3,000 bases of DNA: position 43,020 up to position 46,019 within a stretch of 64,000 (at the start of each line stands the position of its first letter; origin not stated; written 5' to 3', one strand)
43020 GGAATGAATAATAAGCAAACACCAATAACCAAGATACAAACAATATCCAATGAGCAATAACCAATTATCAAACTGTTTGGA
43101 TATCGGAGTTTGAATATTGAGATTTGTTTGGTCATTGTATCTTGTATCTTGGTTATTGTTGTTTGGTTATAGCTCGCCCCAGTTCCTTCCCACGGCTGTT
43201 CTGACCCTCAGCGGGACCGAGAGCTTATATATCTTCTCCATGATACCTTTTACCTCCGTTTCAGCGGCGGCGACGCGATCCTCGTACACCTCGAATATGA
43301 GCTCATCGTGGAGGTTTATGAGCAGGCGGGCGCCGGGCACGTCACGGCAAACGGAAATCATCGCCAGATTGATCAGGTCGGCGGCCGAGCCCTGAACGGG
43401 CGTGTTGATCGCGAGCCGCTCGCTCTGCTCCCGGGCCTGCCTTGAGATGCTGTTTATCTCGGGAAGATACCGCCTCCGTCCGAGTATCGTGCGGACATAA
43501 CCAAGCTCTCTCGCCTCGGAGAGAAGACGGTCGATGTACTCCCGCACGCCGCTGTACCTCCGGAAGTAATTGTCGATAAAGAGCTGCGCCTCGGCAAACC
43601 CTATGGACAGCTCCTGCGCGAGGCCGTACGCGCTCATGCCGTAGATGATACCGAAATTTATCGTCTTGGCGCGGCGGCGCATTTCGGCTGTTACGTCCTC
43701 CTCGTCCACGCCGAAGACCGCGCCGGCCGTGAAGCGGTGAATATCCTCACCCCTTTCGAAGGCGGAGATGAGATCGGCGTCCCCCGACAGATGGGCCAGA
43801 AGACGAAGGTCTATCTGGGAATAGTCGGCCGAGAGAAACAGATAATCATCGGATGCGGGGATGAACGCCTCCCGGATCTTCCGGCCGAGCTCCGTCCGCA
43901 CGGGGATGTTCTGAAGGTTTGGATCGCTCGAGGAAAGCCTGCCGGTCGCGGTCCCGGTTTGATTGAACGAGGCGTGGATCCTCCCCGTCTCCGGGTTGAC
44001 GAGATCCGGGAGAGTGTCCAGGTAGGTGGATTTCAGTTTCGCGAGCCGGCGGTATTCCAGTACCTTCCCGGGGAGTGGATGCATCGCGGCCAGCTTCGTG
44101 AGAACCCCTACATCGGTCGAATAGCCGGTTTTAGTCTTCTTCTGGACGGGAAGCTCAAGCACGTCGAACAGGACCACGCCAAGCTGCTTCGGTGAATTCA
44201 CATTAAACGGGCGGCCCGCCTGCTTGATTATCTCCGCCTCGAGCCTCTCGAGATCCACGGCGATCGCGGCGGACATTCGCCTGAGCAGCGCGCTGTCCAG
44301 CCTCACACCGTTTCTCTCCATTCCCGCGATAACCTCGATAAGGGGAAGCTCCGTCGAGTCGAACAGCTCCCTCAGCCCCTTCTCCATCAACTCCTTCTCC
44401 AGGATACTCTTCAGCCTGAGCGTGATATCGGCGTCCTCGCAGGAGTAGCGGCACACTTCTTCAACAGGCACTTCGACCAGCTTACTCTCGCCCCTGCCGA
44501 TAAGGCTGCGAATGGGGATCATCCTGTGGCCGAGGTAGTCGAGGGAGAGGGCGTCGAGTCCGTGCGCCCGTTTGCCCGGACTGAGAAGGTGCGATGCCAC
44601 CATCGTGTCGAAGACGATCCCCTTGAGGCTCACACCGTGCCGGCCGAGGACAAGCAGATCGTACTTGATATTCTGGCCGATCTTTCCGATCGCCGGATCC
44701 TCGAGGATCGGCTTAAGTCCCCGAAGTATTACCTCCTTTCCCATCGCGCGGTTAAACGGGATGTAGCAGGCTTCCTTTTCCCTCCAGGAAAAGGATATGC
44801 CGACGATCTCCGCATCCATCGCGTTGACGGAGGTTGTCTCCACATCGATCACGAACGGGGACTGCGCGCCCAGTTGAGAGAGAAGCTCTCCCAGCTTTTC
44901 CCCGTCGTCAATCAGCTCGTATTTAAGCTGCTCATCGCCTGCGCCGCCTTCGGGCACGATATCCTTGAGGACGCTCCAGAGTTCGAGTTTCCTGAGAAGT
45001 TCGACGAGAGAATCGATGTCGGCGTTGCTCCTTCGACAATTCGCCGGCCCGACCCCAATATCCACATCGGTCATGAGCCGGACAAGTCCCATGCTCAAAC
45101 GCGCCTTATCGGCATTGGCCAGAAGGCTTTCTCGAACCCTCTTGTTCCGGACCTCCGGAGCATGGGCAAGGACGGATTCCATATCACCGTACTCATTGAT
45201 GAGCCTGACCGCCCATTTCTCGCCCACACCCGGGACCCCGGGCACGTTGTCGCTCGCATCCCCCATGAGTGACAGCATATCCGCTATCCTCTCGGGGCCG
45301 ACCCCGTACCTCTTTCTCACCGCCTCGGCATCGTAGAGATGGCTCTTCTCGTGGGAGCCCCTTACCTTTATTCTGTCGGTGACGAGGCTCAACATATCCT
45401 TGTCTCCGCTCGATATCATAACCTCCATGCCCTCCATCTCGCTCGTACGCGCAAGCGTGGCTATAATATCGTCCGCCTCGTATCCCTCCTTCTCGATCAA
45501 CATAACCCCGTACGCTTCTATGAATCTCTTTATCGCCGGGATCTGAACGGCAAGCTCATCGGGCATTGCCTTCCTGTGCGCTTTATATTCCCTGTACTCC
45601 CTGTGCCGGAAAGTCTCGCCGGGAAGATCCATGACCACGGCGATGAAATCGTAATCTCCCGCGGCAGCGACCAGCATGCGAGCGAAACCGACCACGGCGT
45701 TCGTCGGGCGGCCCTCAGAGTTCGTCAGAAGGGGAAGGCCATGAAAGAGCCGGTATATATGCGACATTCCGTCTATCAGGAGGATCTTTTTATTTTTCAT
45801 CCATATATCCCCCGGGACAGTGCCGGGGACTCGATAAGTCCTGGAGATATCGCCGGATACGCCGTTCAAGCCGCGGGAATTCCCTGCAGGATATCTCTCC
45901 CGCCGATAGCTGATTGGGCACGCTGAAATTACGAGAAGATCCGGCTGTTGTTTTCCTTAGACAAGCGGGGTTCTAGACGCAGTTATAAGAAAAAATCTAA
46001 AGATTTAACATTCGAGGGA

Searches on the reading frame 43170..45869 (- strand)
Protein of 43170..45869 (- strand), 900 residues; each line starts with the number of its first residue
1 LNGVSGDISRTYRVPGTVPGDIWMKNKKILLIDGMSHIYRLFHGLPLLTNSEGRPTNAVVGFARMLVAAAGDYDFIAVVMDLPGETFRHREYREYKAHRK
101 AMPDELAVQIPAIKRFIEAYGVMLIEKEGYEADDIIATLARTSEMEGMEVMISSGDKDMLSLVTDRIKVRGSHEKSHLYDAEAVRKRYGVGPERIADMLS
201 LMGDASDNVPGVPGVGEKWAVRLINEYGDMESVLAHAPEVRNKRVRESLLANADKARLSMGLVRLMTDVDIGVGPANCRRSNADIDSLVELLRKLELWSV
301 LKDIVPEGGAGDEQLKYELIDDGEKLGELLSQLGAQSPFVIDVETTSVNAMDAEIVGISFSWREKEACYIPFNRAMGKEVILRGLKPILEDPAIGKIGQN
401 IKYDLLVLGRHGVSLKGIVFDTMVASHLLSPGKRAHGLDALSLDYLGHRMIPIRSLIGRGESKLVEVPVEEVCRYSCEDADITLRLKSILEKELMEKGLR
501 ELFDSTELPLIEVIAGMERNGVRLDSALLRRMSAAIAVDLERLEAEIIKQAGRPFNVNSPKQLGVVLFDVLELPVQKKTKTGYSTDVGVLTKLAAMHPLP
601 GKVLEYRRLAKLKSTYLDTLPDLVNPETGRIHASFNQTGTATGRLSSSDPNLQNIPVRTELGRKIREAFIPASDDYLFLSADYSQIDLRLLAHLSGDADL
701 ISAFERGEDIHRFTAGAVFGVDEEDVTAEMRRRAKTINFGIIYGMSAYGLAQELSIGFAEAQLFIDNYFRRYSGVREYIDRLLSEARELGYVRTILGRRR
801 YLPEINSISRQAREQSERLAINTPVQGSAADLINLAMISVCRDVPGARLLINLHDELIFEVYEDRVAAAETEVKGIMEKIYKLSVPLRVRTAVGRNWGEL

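Call 53: search_protein_families(library=pfam, proteins=[window:43170-45869:-], max_evalue=0.00001)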
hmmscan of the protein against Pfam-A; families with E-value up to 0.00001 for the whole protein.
window:43170-45869:- (900 aa): 5 families
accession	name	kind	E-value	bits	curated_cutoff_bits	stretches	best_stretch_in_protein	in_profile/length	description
PF00476.26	DNA_pol_A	-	1.4e-155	518.4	34.3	1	528-899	3-381/381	DNA polymerase family A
PF02739.22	5_3_exonuc_N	-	1.4e-52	178.2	34.3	1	28-189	1-164/164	5'-3' exonuclease, N-terminal resolvase-like domain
PF01612.26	DNA_pol_A_exo1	-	9.1e-31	107.4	23.6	1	317-494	1-172/173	3'-5' exonuclease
PF01367.25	5_3_exonuc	-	1.9e-28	99.2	40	1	190-284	1-95/97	5'-3' exonuclease, C-terminal SAM fold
PF22619.2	DNA_polI_exo1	-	9.4e-11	42.1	27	1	343-442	3-97/140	DNA polymerase I, ribonuclease H-like domain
